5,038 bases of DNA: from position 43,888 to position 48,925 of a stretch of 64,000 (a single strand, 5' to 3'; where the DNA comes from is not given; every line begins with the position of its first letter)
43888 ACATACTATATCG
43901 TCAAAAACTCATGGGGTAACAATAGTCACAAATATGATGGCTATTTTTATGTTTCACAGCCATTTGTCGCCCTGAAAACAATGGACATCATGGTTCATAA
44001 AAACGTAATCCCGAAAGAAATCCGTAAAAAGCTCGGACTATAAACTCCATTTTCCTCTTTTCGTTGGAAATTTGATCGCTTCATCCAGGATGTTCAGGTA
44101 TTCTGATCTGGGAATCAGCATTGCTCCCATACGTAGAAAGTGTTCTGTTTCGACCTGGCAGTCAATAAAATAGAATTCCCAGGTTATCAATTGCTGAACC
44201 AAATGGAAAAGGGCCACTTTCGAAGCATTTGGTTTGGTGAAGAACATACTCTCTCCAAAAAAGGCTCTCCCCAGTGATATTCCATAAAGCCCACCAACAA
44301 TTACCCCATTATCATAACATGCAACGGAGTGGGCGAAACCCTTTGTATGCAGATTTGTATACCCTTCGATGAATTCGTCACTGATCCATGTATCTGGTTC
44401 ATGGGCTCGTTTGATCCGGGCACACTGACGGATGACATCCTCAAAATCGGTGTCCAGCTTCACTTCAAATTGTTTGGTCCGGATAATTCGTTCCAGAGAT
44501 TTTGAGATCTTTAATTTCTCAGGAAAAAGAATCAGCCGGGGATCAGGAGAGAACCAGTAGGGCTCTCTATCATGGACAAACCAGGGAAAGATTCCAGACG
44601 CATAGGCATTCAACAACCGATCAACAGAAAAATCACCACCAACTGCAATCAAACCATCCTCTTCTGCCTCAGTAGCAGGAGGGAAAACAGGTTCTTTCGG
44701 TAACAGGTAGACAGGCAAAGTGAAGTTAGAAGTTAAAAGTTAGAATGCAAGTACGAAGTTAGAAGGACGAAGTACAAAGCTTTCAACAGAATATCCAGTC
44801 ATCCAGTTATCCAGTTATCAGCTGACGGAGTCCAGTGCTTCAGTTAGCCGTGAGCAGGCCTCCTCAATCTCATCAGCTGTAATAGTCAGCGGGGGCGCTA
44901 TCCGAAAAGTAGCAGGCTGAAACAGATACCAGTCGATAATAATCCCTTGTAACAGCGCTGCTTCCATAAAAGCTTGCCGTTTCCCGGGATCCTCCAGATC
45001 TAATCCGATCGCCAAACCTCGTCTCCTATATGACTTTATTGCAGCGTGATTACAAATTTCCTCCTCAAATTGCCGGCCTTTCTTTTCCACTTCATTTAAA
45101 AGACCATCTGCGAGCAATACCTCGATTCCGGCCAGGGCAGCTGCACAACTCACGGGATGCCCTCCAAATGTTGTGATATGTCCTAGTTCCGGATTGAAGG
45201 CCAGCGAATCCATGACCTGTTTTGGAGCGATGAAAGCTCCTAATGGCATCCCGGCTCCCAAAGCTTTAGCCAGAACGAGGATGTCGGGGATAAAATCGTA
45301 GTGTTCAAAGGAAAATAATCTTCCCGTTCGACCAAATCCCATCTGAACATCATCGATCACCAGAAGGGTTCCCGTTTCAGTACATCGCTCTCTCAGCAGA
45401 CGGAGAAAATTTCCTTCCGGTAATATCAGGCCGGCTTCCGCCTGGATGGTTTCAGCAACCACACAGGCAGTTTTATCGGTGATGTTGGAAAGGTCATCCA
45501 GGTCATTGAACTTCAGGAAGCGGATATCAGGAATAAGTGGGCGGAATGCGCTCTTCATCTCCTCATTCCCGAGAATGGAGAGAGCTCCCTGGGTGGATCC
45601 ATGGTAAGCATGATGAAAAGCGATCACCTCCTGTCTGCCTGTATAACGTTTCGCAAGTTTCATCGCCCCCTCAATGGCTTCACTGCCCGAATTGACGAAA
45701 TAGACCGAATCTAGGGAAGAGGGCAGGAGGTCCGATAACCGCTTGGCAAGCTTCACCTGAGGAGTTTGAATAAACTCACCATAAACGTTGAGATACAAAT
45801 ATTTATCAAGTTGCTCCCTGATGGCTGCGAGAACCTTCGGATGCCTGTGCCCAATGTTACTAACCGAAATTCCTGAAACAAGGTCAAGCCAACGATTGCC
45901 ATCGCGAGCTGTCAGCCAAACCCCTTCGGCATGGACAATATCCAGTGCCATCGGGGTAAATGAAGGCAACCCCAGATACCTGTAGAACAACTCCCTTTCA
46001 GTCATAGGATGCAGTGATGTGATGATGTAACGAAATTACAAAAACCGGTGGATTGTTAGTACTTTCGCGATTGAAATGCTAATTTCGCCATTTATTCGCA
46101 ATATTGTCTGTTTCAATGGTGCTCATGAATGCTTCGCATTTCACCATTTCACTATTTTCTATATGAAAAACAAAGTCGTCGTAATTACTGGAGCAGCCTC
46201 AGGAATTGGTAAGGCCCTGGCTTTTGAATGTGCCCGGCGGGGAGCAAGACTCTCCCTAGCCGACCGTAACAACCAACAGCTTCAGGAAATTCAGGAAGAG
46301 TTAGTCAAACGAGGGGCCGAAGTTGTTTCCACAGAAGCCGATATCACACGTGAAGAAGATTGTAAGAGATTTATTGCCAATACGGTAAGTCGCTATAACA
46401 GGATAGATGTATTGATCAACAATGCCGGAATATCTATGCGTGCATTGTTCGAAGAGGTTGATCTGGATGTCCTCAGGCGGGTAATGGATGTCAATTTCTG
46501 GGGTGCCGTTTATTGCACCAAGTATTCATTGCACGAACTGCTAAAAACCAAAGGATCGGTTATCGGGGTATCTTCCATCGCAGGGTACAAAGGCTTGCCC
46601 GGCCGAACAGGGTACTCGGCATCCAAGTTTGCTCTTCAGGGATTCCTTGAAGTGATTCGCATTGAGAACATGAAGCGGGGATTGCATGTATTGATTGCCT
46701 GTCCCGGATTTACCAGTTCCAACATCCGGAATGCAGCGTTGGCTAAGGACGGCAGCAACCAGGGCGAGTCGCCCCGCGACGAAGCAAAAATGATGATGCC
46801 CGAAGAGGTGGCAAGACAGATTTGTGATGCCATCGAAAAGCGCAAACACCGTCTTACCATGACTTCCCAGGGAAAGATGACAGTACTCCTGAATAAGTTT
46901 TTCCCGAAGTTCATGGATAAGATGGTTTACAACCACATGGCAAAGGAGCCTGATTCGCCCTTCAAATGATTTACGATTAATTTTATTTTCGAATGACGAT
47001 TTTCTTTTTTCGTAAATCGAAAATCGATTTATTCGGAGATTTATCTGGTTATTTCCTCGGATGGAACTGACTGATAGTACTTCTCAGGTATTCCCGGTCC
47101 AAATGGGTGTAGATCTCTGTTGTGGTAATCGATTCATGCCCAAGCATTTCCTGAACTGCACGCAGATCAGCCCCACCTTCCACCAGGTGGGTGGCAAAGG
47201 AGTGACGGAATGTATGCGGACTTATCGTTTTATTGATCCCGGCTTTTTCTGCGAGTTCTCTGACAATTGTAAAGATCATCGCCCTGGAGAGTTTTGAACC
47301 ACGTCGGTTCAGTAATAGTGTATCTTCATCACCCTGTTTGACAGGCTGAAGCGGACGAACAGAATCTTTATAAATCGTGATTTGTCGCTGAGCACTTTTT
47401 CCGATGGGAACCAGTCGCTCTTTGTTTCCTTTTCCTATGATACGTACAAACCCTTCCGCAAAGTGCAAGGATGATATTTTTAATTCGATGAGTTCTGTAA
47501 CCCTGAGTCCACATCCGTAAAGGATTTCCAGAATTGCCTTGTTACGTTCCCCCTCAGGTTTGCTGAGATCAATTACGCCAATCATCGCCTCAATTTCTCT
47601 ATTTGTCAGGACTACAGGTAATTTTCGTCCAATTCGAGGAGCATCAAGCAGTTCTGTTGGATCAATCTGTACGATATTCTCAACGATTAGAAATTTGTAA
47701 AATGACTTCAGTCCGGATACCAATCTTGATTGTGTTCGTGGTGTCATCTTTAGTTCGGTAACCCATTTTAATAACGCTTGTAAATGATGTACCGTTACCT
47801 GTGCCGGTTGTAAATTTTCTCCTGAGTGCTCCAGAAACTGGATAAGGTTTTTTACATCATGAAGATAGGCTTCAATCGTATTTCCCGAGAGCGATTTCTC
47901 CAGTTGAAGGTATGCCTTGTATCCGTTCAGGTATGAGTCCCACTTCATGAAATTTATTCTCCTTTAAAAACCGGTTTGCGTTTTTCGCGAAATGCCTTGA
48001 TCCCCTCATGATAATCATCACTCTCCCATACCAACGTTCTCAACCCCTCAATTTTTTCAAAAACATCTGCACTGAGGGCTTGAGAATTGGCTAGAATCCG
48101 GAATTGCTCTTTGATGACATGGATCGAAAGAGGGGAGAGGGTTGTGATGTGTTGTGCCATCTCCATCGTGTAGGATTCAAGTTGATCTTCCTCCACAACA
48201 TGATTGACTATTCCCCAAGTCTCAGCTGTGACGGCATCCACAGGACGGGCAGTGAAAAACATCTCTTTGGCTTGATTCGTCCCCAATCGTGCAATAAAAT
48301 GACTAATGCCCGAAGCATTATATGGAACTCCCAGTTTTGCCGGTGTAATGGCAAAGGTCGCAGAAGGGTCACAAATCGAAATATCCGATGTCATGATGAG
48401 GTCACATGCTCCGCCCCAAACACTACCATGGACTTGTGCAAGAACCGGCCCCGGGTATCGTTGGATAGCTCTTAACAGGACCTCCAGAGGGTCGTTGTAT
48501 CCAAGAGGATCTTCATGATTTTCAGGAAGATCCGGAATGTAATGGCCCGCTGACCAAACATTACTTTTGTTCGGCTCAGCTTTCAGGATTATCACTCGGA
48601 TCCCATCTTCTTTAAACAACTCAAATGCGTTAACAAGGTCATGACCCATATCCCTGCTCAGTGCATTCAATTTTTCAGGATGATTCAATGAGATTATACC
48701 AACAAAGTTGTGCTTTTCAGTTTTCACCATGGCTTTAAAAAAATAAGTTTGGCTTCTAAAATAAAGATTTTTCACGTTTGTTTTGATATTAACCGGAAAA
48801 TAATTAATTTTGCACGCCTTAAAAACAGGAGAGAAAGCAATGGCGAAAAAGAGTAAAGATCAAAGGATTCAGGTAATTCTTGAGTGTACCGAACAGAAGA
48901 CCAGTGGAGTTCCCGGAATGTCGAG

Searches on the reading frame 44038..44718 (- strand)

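Call 10: search_protein_families(library=pfam, proteins=[window:44038-44718:-])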
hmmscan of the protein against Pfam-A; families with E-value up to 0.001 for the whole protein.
window:44038-44718:- (226 aa): 1 family
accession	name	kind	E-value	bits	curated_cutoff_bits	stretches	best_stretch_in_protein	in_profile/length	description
PF03588.20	Leu_Phe_trans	-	3.8e-69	232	22.7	1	33-203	2-171/171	Leucyl/phenylalanyl-tRNA protein transferase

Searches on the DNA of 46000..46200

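Call 32: search_rna_families(source=window, start=46000, end=46200, threshold=evalue, max_evalue=10, show_alignments=3)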
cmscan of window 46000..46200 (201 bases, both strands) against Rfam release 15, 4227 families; matches with E-value up to 10: 3.
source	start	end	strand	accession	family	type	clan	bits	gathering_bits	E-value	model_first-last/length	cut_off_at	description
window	46015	46113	+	RF01181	snR77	Gene; snRNA; snoRNA; CD-box;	CL00057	18.5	50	1.4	1-83/83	no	Small nucleolar RNA snR77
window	46028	46067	+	RF02124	JPX_1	Gene; lncRNA;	-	10.3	55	9.7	97-135/135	no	JPX transcript, XIST activator conserved region 1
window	46167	46195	+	RF01727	SAM-SAH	Cis-reg; riboswitch;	-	9.6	40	8.5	1-49/49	no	SAM/SAH riboswitch aptamer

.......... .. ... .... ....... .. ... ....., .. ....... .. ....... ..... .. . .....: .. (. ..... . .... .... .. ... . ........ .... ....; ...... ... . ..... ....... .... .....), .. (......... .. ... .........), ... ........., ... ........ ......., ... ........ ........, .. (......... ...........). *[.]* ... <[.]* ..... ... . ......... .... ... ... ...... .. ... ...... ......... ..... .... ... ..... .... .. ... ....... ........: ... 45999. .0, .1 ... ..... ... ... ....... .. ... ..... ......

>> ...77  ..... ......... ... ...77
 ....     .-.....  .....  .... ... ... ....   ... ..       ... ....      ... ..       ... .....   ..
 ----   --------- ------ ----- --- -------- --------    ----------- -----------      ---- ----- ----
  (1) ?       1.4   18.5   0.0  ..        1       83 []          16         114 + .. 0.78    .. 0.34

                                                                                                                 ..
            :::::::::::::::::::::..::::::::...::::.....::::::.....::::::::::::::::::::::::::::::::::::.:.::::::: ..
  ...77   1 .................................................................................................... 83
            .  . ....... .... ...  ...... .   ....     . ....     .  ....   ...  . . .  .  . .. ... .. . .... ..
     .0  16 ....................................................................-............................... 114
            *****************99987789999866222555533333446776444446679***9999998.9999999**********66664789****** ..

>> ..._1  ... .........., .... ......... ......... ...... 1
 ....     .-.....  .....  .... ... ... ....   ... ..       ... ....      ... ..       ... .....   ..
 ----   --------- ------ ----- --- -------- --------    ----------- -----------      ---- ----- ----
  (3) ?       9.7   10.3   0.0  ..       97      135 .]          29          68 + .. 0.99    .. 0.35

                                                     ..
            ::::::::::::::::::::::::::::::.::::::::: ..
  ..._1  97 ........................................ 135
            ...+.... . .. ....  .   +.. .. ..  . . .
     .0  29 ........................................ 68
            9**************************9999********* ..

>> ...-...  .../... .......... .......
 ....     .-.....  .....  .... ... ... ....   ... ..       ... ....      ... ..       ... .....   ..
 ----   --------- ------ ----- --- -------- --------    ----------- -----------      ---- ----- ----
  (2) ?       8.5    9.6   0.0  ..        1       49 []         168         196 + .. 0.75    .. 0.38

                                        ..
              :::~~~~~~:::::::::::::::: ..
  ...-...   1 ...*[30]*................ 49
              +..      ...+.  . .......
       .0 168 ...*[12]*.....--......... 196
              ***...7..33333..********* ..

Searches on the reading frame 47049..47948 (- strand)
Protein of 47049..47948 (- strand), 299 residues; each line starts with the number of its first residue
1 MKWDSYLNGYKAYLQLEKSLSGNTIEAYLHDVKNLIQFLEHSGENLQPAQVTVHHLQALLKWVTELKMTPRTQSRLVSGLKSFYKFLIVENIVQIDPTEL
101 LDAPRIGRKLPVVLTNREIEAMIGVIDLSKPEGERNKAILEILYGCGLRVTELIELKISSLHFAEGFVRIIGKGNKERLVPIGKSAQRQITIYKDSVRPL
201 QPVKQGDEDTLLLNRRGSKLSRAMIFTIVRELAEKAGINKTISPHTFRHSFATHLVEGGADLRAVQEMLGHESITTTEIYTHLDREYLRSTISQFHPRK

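Call 10: search_protein_families(library=pfam, proteins=[window:47049-47948:-])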
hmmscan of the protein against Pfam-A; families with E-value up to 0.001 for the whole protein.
window:47049-47948:- (299 aa): 4 families
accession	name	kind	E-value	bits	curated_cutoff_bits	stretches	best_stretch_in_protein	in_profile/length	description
PF00589.27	Phage_integrase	-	2e-46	158.3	27.1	1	113-285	2-170/172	Phage integrase family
PF02899.23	Phage_int_SAM_1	-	4.8e-17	62.5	22.3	1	7-90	1-82/83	Phage integrase, N-terminal SAM-like domain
PF13495.12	Phage_int_SAM_4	-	1.2e-08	35.7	27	1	13-86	8-77/85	Phage integrase, N-terminal SAM-like domain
PF13102.12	Phage_int_SAM_5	-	6.1e-05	23.8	22.3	0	5-36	49-79/98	Phage integrase SAM-like domain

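Call 83: search_protein_families(library=ncbifam, proteins=[window:47049-47948:-], max_evalue=0.00001)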
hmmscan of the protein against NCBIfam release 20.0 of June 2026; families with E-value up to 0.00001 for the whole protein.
window:47049-47948:- (299 aa): 12 families
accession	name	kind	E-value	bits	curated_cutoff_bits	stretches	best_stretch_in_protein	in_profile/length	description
TIGR02225.1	recomb_XerD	equivalog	3.6e-101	338.3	329.6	1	10-298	3-289/290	site-specific tyrosine recombinase XerD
NF001399.0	PRK00283.1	subfamily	5.3e-95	318.1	279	1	6-299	8-299/300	tyrosine recombinase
TIGR02224.1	recomb_XerC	equivalog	1.5e-88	297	335.15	1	10-299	3-293/295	tyrosine recombinase XerC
NF040815.2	recomb_XerA_Arch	equivalog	1e-65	221.9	220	1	10-290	3-261/263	site-specific tyrosine recombinase/integron integrase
NF002331.0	PRK01287.1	subfamily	1.9e-57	194.9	371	1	15-297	37-326/365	site-specific tyrosine recombinase XerC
TIGR02249.1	integrase_gron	subfamily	1.4e-46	159.3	265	2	220-284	237-301/315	integron integrase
NF003462.0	PRK05084.1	equivalog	1e-31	110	267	1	133-295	194-356/360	tyrosine recombinase XerS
NF011946.0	PRK15417.1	equivalog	4.9e-30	104.8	435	2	230-283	262-315/337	integron integrase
NF007371.0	PRK09871.1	subfamily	6.3e-21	74.8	222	1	113-282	6-173/198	tyrosine-type DNA invertase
NF007370.0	PRK09870.1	subfamily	8.9e-17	61.4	221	1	113-282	12-178/200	tyrosine-type DNA invertase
NF002685.0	PRK02436.1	equivalog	3.5e-08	33.6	178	1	12-281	7-244/245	site-specific tyrosine recombinase XerD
NF040693.1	recomb_GmtY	equivalog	9.1e-07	28.5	340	1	242-289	391-438/441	gamma-mobile-trio recombinase GmtY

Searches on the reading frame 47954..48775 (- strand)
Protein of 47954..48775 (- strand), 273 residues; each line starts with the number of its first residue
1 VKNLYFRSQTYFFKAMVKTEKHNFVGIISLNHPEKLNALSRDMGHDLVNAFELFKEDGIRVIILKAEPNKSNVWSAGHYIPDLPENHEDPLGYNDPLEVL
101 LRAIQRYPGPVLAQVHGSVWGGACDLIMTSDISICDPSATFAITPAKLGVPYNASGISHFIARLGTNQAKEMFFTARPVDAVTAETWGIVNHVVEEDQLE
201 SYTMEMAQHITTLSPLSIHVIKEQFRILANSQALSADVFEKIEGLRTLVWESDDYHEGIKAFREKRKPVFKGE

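Call 10: search_protein_families(library=pfam, proteins=[window:47954-48775:-])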
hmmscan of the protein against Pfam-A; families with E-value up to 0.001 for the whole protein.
window:47954-48775:- (273 aa): 2 families
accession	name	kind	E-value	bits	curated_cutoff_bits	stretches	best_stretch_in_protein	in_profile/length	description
PF00378.25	ECH_1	-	8.4e-45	153.5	27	1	21-272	2-250/251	Enoyl-CoA hydratase/isomerase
PF16113.10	ECH_2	-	6.6e-21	75.6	27.2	1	25-208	1-186/335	Enoyl-CoA hydratase/isomerase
